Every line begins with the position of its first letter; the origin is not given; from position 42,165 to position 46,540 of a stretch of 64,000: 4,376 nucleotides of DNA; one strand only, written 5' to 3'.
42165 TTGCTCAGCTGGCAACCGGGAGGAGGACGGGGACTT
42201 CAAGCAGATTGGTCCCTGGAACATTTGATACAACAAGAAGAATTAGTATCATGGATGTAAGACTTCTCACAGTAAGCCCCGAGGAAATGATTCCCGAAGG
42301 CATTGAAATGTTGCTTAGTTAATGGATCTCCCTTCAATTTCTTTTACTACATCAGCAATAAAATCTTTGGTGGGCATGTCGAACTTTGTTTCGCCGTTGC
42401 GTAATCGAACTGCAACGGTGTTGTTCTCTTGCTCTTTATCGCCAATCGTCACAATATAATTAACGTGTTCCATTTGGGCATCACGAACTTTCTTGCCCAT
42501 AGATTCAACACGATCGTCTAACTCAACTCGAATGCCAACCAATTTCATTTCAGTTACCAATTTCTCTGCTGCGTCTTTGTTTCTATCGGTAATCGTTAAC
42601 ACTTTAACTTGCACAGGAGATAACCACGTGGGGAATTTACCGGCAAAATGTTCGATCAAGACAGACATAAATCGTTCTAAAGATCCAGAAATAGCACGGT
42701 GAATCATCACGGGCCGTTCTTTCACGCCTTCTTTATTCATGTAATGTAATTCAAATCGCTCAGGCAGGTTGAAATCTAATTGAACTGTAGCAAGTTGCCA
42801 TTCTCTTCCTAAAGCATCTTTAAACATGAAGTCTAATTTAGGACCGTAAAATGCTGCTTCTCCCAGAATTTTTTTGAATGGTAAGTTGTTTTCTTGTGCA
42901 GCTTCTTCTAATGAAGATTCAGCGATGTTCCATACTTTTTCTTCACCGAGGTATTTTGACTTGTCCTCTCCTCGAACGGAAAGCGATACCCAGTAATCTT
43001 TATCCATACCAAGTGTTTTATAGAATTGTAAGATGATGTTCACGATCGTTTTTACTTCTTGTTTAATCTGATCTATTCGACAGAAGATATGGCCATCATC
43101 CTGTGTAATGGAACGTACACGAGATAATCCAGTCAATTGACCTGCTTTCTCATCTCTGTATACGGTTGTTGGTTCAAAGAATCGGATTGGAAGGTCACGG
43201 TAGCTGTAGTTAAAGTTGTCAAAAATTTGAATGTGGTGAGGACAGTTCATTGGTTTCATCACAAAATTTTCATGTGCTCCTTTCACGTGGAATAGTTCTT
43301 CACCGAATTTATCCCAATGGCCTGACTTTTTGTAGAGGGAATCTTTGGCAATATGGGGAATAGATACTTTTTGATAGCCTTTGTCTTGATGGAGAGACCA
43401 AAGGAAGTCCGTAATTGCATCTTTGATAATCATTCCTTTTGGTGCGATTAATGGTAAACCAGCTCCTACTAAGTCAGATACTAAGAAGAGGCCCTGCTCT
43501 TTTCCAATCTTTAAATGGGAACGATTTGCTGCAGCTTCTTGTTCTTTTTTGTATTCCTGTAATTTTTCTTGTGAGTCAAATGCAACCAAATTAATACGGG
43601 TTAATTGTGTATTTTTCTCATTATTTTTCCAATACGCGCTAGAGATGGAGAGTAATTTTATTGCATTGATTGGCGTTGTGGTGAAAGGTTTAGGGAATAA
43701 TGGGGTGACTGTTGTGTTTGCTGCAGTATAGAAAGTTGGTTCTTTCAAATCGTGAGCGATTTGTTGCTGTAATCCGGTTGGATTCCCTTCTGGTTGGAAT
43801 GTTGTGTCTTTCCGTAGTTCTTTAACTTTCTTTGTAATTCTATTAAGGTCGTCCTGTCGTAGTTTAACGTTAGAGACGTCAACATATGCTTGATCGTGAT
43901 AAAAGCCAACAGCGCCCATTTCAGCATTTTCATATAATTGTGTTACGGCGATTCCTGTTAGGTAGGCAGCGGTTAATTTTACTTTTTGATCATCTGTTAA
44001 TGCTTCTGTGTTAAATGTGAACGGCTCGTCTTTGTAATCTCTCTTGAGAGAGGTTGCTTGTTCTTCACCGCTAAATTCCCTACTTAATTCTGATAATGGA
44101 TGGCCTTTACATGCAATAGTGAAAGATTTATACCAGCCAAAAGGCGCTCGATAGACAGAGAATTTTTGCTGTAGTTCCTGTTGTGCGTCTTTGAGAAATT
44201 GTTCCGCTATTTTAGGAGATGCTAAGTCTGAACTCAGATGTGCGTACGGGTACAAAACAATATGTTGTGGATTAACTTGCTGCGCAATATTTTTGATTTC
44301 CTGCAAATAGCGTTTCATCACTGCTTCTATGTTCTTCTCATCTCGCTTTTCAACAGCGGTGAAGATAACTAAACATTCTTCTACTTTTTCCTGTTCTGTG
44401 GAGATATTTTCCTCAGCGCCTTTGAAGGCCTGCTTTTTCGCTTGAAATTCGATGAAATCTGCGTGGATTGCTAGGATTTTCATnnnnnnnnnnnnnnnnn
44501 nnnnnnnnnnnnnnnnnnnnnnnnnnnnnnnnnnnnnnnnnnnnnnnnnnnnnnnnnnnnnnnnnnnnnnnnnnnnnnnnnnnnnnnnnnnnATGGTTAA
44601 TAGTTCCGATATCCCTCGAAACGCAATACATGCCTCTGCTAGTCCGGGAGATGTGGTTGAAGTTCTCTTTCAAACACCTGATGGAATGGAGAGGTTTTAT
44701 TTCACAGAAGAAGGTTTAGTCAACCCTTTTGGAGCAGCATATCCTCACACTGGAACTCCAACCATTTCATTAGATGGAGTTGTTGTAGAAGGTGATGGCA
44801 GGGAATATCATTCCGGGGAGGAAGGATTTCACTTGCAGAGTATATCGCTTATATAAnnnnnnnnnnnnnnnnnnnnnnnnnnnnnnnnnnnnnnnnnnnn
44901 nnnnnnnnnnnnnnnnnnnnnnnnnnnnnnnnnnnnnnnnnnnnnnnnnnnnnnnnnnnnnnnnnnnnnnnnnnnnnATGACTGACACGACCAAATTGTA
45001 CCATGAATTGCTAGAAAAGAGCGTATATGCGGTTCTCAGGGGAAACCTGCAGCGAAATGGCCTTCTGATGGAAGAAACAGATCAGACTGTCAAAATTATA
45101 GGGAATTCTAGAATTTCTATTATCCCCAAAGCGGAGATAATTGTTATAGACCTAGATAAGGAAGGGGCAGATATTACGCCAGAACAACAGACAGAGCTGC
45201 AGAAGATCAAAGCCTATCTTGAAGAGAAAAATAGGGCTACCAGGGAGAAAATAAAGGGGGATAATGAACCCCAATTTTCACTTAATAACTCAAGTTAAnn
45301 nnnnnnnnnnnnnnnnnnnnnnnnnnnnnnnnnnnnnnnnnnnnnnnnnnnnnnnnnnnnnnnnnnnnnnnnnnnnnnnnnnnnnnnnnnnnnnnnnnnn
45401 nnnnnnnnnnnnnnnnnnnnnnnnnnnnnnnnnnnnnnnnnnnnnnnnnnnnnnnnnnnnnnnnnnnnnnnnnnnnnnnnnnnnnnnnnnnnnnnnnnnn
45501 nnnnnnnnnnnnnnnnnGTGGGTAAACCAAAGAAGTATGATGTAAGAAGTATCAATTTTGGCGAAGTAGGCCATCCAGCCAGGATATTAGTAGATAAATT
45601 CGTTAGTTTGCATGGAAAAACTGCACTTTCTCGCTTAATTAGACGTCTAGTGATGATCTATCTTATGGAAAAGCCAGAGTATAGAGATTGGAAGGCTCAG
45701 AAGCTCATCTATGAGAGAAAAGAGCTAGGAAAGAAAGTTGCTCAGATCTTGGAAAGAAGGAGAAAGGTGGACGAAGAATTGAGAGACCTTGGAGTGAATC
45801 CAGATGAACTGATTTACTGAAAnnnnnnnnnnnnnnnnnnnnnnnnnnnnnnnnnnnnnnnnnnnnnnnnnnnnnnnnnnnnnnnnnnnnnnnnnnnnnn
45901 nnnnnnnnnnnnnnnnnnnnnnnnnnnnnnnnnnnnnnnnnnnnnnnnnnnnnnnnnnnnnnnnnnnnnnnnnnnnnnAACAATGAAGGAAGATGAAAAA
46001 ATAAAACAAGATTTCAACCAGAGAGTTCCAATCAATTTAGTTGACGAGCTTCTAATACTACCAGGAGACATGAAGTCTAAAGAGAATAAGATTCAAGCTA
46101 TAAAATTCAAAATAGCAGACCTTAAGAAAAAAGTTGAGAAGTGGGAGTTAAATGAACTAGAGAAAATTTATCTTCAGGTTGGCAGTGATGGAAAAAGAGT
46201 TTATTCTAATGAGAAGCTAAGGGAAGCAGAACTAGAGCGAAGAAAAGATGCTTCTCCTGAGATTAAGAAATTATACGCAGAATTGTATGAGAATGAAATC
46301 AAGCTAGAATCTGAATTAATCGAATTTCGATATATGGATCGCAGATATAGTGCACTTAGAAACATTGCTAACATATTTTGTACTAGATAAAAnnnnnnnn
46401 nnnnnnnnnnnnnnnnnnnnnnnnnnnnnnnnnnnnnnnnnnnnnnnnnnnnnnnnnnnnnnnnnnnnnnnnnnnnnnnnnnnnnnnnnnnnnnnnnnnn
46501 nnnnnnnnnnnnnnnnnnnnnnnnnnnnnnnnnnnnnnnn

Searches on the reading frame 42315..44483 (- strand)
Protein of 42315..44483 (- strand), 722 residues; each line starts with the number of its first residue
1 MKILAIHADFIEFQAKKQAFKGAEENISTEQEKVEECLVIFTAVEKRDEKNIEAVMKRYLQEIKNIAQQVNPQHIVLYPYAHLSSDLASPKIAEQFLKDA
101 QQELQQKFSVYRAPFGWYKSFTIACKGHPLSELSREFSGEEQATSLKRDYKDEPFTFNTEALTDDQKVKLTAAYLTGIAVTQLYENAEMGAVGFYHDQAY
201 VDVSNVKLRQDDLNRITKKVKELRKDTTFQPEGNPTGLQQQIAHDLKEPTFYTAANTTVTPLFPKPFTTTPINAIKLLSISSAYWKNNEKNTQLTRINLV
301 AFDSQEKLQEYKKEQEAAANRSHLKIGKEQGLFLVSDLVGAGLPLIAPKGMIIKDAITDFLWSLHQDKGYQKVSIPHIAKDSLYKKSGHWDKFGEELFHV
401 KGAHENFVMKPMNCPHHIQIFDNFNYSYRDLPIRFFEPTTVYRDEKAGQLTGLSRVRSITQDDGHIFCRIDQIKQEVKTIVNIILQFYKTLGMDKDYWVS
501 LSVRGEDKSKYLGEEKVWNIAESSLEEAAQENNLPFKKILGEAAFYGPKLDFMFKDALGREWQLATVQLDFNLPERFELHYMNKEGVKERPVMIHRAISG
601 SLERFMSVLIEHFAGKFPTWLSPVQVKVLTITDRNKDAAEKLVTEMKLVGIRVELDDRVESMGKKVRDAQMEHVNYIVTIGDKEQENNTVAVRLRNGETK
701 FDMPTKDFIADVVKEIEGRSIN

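Call 18: find_encoding_contigs(protein=window:42315-44483:-, flank=10000, max_places=10)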
Protein window:42315-44483:- (722 aa): 2 contigs read that carry it; 1 place shown.
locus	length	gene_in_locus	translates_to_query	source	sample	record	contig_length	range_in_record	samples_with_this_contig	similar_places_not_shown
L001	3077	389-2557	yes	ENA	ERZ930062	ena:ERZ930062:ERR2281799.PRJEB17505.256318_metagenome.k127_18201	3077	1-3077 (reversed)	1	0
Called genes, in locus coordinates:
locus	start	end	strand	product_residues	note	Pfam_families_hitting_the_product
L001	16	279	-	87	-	-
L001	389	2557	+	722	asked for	PF08915:tRNA-Thr_ED, PF00587:tRNA-synt_2b, PF03129:HGTP_anticodon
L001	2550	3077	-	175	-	?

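Call 32: find_homologous_proteins(query=window:42315-44483:-, max_evalue=1e-100)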
Query window:42315-44483:- (722 aa): 5240 proteins with E <= 1e-100 among 8000 candidates; the best 120 are listed.
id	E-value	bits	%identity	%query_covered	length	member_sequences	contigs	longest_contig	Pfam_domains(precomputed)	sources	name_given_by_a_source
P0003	0.0e+0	1640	100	100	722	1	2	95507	PF03129.26,PF08915.17,PF00587.31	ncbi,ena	-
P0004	0.0e+0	1130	68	100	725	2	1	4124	PF03129.26,PF08915.17,PF00587.31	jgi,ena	-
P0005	0.0e+0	1119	67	100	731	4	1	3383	PF03129.26,PF08915.17,PF00587.31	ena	-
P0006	0.0e+0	1112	68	100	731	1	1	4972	PF03129.26,PF08915.17,PF00587.31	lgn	-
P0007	0.0e+0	1108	67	100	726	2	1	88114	PF03129.26,PF08915.17,PF00587.31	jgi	jgi:threonyl-tRNA synthetase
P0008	0.0e+0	1099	67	100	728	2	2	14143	PF03129.26,PF08915.17,PF00587.31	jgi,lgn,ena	-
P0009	0.0e+0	1093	67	100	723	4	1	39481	PF03129.26,PF08915.17,PF00587.31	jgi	-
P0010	0.0e+0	1088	66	100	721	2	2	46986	PF03129.26,PF08915.17,PF00587.31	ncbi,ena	-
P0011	0.0e+0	1078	66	100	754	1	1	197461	PF03129.26,PF08915.17,PF00587.31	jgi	jgi:threonyl-tRNA synthetase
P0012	0.0e+0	1074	64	100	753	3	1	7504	PF03129.26,PF08915.17,PF00587.31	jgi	-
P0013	0.0e+0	1071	65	100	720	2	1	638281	PF03129.26,PF08915.17,PF00587.31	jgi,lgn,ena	-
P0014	0.0e+0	1069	65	100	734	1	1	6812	PF03129.26,PF08915.17,PF00587.31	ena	-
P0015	0.0e+0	1067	66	100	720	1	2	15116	PF03129.26,PF08915.17,PF00587.31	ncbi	-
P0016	0.0e+0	1056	64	100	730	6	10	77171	PF03129.26,PF08915.17,PF00587.31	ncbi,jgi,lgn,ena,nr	ncbi:threonine--tRNA ligase [Candidatus Woesearchaeota archaeon]|nr:threonine--tRNA ligase [Candidat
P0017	0.0e+0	1056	66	100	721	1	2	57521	PF03129.26,PF08915.17,PF00587.31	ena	-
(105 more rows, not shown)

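Call 33: find_encoding_contigs(protein=P0007, flank=10000, max_places=2)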
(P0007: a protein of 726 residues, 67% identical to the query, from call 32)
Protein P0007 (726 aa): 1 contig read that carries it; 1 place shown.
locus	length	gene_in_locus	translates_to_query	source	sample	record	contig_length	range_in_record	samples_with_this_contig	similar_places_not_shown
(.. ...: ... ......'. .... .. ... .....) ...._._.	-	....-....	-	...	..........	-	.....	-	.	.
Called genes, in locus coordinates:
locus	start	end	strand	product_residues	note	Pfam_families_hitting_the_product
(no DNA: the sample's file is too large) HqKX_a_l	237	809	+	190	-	PF01909:NTP_transf_2, PF18765:Polbeta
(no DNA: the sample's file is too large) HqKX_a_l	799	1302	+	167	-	PF05168:HEPN (weak)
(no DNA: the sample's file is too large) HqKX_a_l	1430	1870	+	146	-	PF05523:FdtA, PF14667:Polysacc_synt_C (weak)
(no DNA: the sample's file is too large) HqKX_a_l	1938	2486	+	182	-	PF01909:NTP_transf_2, PF18765:Polbeta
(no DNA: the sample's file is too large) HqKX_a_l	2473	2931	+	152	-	-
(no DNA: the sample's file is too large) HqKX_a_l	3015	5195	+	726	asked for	PF08915:tRNA-Thr_ED, PF00587:tRNA-synt_2b, PF03129:HGTP_anticodon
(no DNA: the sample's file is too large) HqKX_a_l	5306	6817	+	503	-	-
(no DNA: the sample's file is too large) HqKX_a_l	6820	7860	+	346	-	-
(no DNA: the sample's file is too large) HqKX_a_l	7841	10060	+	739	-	-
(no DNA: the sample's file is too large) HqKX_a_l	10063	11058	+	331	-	-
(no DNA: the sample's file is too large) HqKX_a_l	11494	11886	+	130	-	-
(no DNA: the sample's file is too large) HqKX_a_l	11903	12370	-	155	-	-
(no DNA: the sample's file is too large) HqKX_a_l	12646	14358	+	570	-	PF04675:DNA_ligase_A_N, PF01068:DNA_ligase_A_M, PF09414:RNA_ligase, PF04679:DNA_ligase_A_C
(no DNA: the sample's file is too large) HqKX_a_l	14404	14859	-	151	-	-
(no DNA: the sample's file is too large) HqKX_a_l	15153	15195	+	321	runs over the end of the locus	PF01699:Na_Ca_ex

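Call 34: find_encoding_contigs(protein=P0010, flank=10000, max_places=2)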
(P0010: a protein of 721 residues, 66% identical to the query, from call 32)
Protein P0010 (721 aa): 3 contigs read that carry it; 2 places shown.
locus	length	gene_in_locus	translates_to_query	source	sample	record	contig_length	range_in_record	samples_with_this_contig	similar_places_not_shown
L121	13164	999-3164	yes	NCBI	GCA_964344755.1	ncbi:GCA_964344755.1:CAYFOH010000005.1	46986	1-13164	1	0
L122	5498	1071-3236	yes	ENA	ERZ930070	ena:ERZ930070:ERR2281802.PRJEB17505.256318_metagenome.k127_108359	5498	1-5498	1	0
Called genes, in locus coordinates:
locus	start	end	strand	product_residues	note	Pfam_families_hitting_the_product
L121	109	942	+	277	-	PF11899:DUF3419, PF08241:Methyltransf_11 (faint), PF13649:Methyltransf_25 (faint)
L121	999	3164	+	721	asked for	PF08915:tRNA-Thr_ED, PF00587:tRNA-synt_2b, PF03129:HGTP_anticodon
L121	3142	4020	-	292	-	-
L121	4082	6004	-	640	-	PF00270:DEAD, PF01637:ATPase_2 (weak), PF04851:ResIII, PF20720:nSTAND3 (weak), PF22527:DEXQc_Suv3, PF00271:Helicase_C (weak), PF08148:DSHCT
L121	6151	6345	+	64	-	-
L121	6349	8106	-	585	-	PF02518:HATPase_c (weak), PF13589:HATPase_c_3, PF01119:DNA_mis_repair, PF08676:MutL_C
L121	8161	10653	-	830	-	PF01624:MutS_I, PF05188:MutS_II, PF05192:MutS_III, PF05190:MutS_IV, PF00488:MutS_V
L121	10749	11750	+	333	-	-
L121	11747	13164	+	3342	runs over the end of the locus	-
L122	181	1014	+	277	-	PF11899:DUF3419, PF08241:Methyltransf_11 (faint), PF13649:Methyltransf_25 (faint)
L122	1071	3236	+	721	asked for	PF08915:tRNA-Thr_ED, PF00587:tRNA-synt_2b, PF03129:HGTP_anticodon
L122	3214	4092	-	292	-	-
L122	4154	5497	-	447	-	?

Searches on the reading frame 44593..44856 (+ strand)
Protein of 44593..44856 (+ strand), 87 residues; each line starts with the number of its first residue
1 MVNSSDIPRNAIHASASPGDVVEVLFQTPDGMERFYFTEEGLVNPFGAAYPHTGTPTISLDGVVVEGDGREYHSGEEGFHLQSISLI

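Call 13: search_protein_families(library=pfam, proteins=[window:44593-44856:+], max_evalue=0.01)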
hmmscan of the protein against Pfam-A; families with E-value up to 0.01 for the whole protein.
window:44593-44856:+ (87 aa): 0 families

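Call 21: find_encoding_contigs(protein=window:44593-44856:+, flank=10000, max_places=10)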
Protein window:44593-44856:+ (87 aa): 7 contigs read that carry it; 6 places shown.
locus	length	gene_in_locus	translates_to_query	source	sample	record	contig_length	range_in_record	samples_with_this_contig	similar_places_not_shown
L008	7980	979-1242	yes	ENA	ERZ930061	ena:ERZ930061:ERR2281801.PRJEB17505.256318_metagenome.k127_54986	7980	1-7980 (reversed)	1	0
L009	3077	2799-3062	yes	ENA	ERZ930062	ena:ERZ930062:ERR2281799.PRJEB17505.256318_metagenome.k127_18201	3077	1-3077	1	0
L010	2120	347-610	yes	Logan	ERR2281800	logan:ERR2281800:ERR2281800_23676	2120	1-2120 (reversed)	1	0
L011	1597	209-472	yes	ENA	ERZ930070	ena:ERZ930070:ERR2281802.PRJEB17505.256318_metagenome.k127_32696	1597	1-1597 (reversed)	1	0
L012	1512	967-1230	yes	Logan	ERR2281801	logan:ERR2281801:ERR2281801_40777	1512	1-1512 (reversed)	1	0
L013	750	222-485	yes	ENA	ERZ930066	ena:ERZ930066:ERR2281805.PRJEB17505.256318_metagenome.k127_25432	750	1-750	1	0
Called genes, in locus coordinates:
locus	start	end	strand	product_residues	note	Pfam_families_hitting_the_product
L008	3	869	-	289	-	?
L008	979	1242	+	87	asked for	-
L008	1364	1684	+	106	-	-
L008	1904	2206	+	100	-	-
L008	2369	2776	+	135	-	-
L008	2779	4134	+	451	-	PF02195:ParB_N, PF01555:N6_N4_Mtase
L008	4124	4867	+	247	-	PF03602:Cons_hypoth95 (faint), PF01555:N6_N4_Mtase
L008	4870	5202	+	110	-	-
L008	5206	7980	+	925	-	?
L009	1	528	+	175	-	?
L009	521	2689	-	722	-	PF08915:tRNA-Thr_ED, PF00587:tRNA-synt_2b, PF03129:HGTP_anticodon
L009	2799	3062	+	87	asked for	-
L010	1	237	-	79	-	?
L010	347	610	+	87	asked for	-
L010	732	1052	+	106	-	-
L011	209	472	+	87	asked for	-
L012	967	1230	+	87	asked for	-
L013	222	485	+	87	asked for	-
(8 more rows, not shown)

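Call 95: search_protein_families(library=phrogs, proteins=[window:44593-44856:+], max_evalue=0.001)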
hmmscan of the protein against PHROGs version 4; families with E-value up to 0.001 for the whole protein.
window:44593-44856:+ (87 aa): 0 families

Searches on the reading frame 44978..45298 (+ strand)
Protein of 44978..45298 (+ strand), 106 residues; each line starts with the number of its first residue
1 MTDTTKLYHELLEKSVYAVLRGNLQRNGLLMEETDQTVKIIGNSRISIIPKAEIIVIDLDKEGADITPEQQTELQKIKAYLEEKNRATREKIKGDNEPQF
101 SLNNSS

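Call 13: search_protein_families(library=pfam, proteins=[window:44978-45298:+], max_evalue=0.01)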
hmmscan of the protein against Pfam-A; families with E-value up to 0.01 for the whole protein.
window:44978-45298:+ (106 aa): 0 families

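Call 23: find_encoding_contigs(protein=window:44978-45298:+, flank=10000, max_places=10)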
Protein window:44978-45298:+ (106 aa): 5 contigs read that carry it; 4 places shown.
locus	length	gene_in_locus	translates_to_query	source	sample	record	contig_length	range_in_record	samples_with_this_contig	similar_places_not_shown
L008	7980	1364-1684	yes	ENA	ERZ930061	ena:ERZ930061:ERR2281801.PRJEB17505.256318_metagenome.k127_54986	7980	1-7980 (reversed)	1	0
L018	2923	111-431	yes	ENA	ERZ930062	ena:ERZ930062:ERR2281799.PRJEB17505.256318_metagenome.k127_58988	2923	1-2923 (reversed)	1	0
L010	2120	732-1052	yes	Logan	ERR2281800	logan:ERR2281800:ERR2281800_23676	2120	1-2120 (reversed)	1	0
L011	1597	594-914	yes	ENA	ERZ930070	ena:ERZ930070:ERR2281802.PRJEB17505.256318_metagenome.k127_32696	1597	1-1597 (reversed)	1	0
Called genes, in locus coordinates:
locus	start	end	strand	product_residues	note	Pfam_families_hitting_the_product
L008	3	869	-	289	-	?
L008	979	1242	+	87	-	-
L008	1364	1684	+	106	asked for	-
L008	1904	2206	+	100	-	-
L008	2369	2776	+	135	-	-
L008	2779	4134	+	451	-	PF02195:ParB_N, PF01555:N6_N4_Mtase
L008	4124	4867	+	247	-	PF03602:Cons_hypoth95 (faint), PF01555:N6_N4_Mtase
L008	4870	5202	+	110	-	-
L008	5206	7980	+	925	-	?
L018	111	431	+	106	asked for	-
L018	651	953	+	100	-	-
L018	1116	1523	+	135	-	-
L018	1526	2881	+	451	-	PF02195:ParB_N, PF01555:N6_N4_Mtase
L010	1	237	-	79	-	?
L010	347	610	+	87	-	-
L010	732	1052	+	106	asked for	-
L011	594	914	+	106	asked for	-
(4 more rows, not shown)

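Call 94: search_protein_families(library=phrogs, proteins=[window:44978-45298:+], max_evalue=0.001)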
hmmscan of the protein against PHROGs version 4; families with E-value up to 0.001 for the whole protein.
window:44978-45298:+ (106 aa): 0 families

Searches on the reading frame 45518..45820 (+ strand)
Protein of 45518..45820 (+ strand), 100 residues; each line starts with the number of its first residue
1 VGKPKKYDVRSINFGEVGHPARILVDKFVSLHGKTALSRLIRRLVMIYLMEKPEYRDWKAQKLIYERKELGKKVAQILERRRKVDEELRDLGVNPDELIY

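Call 13: search_protein_families(library=pfam, proteins=[window:45518-45820:+], max_evalue=0.01)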
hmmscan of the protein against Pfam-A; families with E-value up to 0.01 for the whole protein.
window:45518-45820:+ (100 aa): 2 families
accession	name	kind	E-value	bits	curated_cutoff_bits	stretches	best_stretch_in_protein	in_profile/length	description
PF17250.7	NDUFB11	-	0.0024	18.9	27.9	1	46-77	12-43/86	NADH-ubiquinone oxidoreductase 11 kDa subunit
PF18026.6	Exog_C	-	0.0073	16.7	29.5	0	75-98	18-41/49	Endo/exonuclease (EXOG) C-terminal domain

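Call 94: search_protein_families(library=phrogs, proteins=[window:45518-45820:+], max_evalue=0.001)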
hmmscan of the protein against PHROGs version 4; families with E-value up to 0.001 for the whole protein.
window:45518-45820:+ (100 aa): 0 families

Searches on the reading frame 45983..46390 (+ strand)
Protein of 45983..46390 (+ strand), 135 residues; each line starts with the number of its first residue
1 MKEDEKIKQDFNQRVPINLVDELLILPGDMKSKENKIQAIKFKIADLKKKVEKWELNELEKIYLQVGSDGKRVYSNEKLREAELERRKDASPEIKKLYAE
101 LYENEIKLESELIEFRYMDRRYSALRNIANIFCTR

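Call 13: search_protein_families(library=pfam, proteins=[window:45983-46390:+], max_evalue=0.01)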
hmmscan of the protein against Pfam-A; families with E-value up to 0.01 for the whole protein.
window:45983-46390:+ (135 aa): 0 families

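Call 27: find_related_loci(query=window:45983-46390:+, collection=viral_contigs, flank=10000)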
Query window:45983-46390:+ (135 aa) in viral_contigs; peptide patterns used: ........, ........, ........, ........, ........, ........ (x = any residue, [..] = any of these).
113 stretches matched a pattern, but none encodes a relative of the query by tblastn (E <= 1e-3).

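Call 94: search_protein_families(library=phrogs, proteins=[window:45983-46390:+], max_evalue=0.001)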
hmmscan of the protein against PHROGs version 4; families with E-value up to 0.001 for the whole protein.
window:45983-46390:+ (135 aa): 0 families
